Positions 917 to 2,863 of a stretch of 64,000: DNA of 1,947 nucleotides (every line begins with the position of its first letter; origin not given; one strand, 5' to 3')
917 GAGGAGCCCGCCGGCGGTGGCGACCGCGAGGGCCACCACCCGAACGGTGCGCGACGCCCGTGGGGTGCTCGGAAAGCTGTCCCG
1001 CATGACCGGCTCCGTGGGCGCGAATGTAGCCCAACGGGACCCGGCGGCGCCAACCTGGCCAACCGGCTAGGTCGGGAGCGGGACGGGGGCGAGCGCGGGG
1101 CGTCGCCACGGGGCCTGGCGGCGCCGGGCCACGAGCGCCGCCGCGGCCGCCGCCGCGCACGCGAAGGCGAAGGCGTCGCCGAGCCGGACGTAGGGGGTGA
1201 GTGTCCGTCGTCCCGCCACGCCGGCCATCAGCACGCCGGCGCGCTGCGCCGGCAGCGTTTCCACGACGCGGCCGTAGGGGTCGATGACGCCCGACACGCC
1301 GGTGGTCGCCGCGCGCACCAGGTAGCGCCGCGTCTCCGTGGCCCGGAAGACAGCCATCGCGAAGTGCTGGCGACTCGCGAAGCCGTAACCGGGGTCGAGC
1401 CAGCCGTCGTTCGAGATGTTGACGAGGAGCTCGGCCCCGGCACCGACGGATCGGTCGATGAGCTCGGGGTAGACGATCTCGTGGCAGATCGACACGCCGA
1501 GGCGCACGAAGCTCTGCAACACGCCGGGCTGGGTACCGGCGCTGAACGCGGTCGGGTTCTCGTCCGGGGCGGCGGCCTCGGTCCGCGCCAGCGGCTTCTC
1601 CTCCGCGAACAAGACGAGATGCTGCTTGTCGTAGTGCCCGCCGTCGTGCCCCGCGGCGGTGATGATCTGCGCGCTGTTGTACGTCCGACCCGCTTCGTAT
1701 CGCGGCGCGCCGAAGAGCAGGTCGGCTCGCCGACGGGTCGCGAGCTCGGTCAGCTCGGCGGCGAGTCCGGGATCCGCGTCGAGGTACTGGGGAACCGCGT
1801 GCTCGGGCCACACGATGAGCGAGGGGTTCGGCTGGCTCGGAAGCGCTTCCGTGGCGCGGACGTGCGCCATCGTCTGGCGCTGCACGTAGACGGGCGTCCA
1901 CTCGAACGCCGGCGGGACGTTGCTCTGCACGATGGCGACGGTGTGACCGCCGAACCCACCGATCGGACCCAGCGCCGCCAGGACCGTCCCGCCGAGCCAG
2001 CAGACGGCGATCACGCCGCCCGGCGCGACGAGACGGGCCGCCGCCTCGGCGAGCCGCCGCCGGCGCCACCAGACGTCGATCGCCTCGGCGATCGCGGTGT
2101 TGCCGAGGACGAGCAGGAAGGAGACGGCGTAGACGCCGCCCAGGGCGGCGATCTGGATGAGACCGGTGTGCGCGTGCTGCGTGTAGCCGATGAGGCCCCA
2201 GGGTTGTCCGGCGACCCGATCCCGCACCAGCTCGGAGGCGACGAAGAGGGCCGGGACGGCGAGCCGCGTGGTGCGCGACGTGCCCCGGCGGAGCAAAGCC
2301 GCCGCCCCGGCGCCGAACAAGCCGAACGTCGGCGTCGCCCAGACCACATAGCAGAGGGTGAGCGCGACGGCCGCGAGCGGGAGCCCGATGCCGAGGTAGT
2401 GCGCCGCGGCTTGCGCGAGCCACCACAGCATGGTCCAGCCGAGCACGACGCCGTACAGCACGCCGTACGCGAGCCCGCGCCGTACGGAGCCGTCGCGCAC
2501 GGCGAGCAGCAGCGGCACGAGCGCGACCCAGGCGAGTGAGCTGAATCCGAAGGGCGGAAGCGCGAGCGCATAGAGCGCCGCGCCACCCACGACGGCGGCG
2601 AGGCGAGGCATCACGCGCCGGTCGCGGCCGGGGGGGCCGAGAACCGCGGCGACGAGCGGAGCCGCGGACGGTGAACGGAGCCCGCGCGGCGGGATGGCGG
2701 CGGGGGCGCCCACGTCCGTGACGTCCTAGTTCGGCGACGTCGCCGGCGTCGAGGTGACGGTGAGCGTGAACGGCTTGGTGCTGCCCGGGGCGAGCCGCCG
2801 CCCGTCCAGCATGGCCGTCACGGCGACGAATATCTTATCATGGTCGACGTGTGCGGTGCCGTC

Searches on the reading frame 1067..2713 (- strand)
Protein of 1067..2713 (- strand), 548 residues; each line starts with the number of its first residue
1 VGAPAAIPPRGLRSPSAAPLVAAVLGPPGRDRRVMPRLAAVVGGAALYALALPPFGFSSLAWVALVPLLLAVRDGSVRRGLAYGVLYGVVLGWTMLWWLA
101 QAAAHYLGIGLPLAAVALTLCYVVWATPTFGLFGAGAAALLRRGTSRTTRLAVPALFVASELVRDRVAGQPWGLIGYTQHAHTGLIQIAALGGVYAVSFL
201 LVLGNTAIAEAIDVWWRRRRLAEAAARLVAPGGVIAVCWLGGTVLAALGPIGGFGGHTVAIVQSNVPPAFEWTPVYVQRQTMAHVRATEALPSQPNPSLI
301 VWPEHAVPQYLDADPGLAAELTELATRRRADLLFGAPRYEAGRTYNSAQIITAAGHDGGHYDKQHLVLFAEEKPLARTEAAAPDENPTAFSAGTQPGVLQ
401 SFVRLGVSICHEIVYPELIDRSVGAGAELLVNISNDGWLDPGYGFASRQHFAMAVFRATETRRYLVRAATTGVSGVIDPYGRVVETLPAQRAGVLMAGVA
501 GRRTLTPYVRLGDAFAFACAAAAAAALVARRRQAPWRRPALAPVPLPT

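Call 41: search_protein_families(library=pfam, proteins=[window:1067-2713:-], max_evalue=0.00001)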
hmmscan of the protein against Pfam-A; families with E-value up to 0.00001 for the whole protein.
window:1067-2713:- (548 aa): 2 families
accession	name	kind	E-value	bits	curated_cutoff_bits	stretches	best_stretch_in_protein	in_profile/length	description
PF20154.4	LNT_N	-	8.3e-29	101.3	27.1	1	45-206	2-158/159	Apolipoprotein N-acyltransferase N-terminal domain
PF00795.27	CN_hydrolase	-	1.4e-22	80.8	23.2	1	259-500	2-247/256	Carbon-nitrogen hydrolase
